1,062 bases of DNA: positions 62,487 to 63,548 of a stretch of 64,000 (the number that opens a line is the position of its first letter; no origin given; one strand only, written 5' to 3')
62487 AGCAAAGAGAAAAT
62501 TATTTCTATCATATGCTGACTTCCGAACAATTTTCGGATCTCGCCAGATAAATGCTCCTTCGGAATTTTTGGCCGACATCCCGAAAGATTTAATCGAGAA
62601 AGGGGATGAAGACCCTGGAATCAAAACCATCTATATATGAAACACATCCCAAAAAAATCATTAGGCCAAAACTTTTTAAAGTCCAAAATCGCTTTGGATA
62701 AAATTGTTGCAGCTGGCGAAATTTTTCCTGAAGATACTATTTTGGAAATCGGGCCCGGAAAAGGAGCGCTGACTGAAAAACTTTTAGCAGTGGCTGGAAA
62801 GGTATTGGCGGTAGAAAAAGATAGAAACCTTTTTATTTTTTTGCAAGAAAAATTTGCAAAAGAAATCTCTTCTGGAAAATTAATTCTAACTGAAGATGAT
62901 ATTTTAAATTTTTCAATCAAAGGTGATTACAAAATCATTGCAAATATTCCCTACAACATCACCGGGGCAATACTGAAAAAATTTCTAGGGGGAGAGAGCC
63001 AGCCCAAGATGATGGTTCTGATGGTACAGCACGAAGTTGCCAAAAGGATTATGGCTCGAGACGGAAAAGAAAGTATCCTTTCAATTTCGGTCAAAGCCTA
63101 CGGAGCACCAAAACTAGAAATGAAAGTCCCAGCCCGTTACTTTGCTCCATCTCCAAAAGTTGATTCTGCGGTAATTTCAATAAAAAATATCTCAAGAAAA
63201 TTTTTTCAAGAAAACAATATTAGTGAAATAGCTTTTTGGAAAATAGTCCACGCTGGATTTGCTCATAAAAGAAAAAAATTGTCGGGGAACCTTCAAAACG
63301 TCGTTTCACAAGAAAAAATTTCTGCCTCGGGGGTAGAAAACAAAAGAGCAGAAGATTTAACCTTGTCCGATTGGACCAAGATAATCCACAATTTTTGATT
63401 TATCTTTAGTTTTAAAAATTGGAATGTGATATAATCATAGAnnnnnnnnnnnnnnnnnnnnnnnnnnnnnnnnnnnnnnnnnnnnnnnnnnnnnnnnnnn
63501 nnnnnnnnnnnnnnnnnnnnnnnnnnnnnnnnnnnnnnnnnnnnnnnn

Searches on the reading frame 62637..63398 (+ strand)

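Call 24: search_protein_families(library=pfam, proteins=[window:62637-63398:+], max_evalue=0.001)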
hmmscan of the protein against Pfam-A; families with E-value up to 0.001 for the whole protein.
window:62637-63398:+ (253 aa): 1 family
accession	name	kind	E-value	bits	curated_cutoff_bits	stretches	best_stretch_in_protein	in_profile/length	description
PF00398.26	RrnaAD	-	5e-52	177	24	1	6-250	5-258/263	Ribosomal RNA adenine dimethylase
